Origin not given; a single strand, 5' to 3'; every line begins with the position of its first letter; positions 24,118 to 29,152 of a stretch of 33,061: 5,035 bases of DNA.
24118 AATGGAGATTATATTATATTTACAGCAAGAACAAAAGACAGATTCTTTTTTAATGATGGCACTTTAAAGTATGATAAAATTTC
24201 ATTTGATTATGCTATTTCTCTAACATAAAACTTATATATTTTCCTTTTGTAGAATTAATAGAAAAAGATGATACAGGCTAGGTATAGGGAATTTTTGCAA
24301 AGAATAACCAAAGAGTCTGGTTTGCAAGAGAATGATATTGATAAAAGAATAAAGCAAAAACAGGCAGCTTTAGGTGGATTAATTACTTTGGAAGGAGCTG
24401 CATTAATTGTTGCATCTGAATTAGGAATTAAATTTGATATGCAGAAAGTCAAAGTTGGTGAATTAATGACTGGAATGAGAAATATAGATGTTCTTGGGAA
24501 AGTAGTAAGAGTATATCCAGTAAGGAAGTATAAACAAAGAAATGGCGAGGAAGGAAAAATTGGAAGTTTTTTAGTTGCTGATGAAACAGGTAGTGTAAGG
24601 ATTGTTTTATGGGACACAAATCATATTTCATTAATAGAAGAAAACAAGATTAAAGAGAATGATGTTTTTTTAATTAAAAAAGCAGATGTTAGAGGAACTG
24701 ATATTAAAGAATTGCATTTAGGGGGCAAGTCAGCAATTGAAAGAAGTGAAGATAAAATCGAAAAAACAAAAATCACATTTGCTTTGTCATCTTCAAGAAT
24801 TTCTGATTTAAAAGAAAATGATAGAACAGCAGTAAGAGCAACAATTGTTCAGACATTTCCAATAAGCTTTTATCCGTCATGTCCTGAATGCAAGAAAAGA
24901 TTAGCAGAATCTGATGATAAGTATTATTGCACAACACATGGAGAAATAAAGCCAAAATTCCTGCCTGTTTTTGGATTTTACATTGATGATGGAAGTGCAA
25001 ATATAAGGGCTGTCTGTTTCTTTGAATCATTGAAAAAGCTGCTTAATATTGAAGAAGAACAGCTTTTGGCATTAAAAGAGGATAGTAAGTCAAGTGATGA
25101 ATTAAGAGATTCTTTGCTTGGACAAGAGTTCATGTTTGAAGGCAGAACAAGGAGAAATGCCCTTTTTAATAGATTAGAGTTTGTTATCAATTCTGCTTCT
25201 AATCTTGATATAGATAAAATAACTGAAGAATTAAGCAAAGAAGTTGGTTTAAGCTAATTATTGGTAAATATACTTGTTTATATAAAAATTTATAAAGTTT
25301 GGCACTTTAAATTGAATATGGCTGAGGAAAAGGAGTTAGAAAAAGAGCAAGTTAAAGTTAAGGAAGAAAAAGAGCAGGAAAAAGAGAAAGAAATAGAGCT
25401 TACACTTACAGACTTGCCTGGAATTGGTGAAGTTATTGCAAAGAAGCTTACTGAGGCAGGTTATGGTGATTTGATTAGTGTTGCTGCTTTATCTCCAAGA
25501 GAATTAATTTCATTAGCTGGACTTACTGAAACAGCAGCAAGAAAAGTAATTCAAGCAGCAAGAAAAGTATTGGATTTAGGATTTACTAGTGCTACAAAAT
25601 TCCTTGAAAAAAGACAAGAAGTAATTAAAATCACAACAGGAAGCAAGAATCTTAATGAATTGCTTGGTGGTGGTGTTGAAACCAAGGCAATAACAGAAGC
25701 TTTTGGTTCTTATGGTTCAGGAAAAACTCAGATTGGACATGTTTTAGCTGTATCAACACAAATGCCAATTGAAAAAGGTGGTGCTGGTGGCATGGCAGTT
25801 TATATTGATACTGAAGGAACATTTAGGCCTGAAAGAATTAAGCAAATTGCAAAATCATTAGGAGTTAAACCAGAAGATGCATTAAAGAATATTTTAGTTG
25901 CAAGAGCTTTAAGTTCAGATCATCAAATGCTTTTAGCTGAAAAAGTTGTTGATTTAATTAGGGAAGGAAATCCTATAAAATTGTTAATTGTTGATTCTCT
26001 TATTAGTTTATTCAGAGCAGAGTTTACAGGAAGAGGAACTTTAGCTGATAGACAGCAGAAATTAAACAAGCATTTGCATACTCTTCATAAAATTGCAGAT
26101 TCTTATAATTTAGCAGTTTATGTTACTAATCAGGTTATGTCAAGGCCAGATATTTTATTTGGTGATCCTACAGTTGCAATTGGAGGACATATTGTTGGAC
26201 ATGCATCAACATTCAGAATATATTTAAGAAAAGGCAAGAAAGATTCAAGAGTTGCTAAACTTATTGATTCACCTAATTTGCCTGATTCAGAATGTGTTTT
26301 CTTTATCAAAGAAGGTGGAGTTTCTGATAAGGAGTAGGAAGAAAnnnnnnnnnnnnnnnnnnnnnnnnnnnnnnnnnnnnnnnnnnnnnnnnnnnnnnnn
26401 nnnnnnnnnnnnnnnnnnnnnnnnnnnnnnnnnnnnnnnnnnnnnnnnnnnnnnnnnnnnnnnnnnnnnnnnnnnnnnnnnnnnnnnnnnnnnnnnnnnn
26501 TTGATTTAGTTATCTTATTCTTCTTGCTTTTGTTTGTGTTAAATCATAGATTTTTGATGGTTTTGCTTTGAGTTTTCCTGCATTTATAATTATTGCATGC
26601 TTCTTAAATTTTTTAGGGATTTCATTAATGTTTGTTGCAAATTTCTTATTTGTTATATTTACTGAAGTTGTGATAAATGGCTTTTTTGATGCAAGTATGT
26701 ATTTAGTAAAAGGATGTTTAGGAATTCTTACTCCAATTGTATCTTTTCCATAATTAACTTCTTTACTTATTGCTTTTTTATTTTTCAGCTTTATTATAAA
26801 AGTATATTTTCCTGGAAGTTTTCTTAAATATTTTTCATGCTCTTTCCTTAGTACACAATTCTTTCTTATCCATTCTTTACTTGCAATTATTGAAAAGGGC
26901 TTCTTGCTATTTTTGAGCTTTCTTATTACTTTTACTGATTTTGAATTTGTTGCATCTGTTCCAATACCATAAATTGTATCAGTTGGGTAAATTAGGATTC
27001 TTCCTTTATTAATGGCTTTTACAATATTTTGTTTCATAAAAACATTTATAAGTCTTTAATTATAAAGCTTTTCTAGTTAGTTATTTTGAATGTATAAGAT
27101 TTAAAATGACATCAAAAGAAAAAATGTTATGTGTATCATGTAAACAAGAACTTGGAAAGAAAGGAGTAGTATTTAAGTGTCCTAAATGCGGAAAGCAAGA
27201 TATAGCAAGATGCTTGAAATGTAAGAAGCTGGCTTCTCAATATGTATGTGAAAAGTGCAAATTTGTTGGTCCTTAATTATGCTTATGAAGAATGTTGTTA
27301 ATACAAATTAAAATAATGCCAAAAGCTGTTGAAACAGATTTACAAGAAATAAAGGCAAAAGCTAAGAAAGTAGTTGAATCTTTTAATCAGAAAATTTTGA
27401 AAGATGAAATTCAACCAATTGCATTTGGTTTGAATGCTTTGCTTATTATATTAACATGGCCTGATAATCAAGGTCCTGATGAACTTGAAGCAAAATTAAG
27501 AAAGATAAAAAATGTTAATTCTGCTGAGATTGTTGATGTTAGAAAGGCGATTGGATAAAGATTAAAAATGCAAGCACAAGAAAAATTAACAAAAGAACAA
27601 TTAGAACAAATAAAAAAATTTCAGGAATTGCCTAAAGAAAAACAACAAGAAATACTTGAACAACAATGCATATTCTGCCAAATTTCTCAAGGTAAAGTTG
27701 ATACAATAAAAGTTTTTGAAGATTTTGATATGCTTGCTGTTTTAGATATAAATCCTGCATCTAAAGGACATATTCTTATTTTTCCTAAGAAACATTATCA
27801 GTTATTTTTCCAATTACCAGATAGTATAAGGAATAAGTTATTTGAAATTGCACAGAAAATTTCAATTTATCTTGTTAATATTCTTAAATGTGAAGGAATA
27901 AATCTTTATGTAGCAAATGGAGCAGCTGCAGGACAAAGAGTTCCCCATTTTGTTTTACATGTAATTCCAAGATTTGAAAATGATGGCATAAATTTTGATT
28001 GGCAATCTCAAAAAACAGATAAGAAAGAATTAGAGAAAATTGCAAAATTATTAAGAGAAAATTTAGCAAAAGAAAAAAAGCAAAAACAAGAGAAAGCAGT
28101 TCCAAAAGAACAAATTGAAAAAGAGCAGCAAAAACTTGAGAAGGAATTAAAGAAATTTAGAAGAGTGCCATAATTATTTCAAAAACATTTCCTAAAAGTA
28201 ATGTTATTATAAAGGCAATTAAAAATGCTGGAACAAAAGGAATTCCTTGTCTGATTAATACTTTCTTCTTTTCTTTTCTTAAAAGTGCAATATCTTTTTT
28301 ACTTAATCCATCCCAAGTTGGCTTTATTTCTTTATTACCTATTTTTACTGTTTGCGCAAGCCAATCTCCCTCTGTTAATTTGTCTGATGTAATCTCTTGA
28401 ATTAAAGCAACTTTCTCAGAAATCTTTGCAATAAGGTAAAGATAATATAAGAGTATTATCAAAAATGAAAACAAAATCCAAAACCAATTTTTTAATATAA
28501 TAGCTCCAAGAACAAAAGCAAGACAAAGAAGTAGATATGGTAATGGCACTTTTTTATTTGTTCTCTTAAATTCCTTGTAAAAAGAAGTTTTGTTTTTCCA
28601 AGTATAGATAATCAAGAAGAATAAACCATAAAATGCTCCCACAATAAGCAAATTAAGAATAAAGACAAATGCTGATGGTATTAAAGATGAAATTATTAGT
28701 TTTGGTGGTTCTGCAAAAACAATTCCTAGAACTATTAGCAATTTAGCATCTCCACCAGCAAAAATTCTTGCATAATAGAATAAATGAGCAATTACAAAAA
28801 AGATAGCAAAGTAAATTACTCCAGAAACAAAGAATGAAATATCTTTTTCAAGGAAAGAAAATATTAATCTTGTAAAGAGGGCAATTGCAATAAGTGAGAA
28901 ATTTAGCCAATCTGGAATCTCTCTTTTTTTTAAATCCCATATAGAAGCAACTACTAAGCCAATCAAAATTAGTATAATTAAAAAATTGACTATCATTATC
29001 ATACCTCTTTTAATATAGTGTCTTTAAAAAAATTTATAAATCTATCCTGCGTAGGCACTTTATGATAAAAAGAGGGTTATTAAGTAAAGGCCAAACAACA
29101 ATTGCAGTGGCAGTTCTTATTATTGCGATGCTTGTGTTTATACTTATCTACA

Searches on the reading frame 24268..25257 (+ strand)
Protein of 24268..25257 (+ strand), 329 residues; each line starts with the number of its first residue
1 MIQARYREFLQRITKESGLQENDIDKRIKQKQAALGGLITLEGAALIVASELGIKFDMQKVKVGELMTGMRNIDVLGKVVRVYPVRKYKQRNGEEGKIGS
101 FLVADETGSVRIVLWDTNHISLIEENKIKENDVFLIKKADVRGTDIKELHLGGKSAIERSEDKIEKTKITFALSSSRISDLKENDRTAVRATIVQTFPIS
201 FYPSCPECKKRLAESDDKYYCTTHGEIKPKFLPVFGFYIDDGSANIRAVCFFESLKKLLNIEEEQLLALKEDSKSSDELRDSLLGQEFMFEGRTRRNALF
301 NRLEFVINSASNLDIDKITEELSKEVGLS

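Call 48: search_protein_families(library=pfam, proteins=[window:24268-25257:+], max_evalue=0.001)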
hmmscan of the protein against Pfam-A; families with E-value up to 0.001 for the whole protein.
window:24268-25257:+ (329 aa): 4 families
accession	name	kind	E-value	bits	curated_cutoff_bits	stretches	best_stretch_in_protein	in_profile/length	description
PF08646.16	Rep_fac-A_C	-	8e-08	32.6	28.5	1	199-314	15-138/146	Replication factor-A C terminal domain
PF01336.31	tRNA_anti-codon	-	2.5e-06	27.7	27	0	83-137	11-54/75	OB-fold nucleic acid binding domain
PF17244.8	CDC24_OB3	-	4.1e-06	27.2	25.4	1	66-119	2-51/216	Cell division control protein 24, OB domain 3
PF09999.14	DUF2240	-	9e-06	25.8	22.3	1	8-57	89-138/144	Uncharacterized protein conserved in archaea (DUF2240)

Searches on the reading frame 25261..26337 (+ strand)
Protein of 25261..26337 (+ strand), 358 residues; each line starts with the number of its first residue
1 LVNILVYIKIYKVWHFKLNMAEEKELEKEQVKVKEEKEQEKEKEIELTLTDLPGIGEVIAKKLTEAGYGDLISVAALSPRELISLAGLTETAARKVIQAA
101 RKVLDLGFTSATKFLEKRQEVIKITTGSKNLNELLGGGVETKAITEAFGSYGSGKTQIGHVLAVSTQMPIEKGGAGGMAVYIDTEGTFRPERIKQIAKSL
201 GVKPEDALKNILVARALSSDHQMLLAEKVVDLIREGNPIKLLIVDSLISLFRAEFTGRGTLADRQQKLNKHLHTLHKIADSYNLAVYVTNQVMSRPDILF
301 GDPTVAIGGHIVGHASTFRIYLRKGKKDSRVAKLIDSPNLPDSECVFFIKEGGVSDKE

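Call 48: search_protein_families(library=pfam, proteins=[window:25261-26337:+], max_evalue=0.001)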
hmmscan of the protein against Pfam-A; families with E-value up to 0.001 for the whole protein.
window:25261-26337:+ (358 aa): 4 families
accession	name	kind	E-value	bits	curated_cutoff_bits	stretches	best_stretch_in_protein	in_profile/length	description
PF08423.17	Rad51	-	6.1e-95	317.5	22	1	117-356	1-243/244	Rad51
PF00154.27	RecA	-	6e-15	55.8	27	1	116-327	25-223/262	recA bacterial DNA recombination protein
PF14520.12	HHH_5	-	1.3e-09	38.8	27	1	48-102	3-57/57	Helix-hairpin-helix domain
PF06745.19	ATPase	-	0.00021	21.2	26.6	1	125-250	2-131/231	KaiC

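Call 68: find_related_loci(query=window:25261-26337:+, collection=genome_contigs, flank=100)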
Query window:25261-26337:+ (358 aa) in genome_contigs; peptide patterns used: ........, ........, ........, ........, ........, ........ (x = any residue, [..] = any of these).
600 stretches matched a pattern (row limit reached: there are more); 419 encode a relative of the query (tblastn E <= 1e-3); the best 80 are kept; 80 distinct loci.
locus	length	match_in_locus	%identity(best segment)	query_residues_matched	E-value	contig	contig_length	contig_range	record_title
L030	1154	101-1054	67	41-358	5e-152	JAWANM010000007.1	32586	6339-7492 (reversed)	MAG: Candidatus Pacearchaeota archaeon isolate SRBZ-2_201901_bins_215 SRBZ-2_201901_bins_215_scaffold_7, whole genome sh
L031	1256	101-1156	60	4-356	4e-148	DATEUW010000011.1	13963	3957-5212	MAG TPA_asm: Candidatus Nanoarchaeia archaeon isolate SMAG_U8351 k141_600585, whole genome shotgun sequence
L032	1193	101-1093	62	26-356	5e-147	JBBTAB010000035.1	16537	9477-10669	MAG: Nanoarchaeota archaeon isolate H43-bin082_1 H43_bin082_1_000000000035, whole genome shotgun sequence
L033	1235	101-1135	60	3-356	4e-147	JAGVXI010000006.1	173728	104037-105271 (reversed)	Candidatus Pacearchaeota archaeon isolate RIFCSPLOWO2_01_FULL_32_35 rifcsplowo2_01_scaffold_60, whole genome shotgun seq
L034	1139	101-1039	66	47-358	3e-146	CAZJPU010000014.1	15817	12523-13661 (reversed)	MAG TPA_asm: Candidatus Woesearchaeota archaeon isolate binchicken_co181_604 genome assembly, contig: NODE_6395_length_1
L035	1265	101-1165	60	4-357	3e-145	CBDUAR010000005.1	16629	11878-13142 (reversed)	MAG TPA_asm: uncultured archaeon isolate ERR2431951_metabat2_56 genome assembly, contig: ERZ23879989.903, whole genome s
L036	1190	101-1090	62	28-356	4e-145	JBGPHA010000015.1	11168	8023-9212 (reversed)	MAG: Candidatus Nanoarchaeia archaeon isolate OBJ_0618_7090110_37 k141_11383833_length_11168_cov_9.0000, whole genome sh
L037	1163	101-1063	63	37-356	9e-145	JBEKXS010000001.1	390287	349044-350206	MAG: Candidatus Pacearchaeota archaeon isolate SPRUCE 657 SPRUCE_657_1, whole genome shotgun sequence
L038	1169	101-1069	65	34-357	2e-144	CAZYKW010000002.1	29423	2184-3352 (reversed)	MAG TPA_asm: Candidatus Woesearchaeota archaeon isolate binchicken_co334_135 genome assembly, contig: NODE_2548_length_2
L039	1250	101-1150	61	5-357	8e-144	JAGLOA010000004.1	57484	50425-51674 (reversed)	MAG: Candidatus Pacearchaeota archaeon isolate RS_7_11 ROV157_7.bin.11.fa_4, whole genome shotgun sequence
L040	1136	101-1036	63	46-356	1e-143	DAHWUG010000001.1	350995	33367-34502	MAG TPA_asm: Nanoarchaeota archaeon isolate clean1988 NODE_1_length_350995_cov_6.132942, whole genome shotgun sequence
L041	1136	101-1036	66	46-356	3e-143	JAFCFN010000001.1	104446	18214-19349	Candidatus Woesearchaeota archaeon isolate Meg22_1618_Bin_104 Meg22_1618_Bin_104_scaffold_103, whole genome shotgun sequ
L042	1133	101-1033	66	49-358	4e-143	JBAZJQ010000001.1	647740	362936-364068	MAG: Candidatus Pacearchaeota archaeon isolate SO_2017_LW4_123 scaffold_30_c1_LW137-91_2017, whole genome shotgun sequen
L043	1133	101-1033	66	49-358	4e-143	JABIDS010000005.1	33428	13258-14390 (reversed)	MAG: archaeon isolate SI048_bin8 k141_281450, whole genome shotgun sequence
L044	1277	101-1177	59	10-358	1e-142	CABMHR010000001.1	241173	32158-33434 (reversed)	uncultured archaeon isolate LFW-273_1 genome assembly, contig: LFW2731_1, whole genome shotgun sequence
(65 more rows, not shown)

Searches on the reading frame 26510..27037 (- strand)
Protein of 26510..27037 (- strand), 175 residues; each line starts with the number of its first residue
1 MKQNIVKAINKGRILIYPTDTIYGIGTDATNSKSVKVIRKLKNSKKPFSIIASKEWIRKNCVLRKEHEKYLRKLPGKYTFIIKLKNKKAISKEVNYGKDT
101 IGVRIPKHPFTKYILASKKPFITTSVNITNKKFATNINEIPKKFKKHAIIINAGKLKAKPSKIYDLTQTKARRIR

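Call 48: search_protein_families(library=pfam, proteins=[window:26510-27037:-], max_evalue=0.001)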
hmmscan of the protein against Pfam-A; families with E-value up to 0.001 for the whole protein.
window:26510-27037:- (175 aa): 1 family
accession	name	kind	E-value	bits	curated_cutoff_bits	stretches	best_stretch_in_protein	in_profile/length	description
PF01300.24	Sua5_yciO_yrdC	-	1.3e-36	126.2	25.1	1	8-175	2-176/178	Telomere recombination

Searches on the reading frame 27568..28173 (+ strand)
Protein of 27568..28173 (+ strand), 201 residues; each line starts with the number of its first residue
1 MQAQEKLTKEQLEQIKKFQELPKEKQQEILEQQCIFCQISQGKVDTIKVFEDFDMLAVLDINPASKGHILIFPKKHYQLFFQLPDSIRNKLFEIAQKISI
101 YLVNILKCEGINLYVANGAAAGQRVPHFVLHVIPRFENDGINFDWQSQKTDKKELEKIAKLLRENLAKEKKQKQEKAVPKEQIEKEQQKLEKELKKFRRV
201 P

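Call 48: search_protein_families(library=pfam, proteins=[window:27568-28173:+], max_evalue=0.001)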
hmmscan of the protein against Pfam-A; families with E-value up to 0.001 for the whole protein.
window:27568-28173:+ (201 aa): 2 families
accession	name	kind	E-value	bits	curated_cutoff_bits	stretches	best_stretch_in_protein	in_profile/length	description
PF01230.28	HIT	-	1.8e-21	77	21.5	1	43-137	3-97/98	HIT domain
PF11969.13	DcpS_C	-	8e-09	36.4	24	1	33-134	1-101/114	Scavenger mRNA decapping enzyme C-term binding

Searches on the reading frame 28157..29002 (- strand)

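Call 48: search_protein_families(library=pfam, proteins=[window:28157-29002:-], max_evalue=0.001)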
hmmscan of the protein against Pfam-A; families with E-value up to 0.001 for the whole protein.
window:28157-29002:- (281 aa): 1 family
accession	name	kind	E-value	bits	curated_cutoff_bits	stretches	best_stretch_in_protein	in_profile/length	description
PF01478.23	Peptidase_A24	-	2.3e-12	47.7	26.5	1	10-126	1-103/104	Type IV leader peptidase family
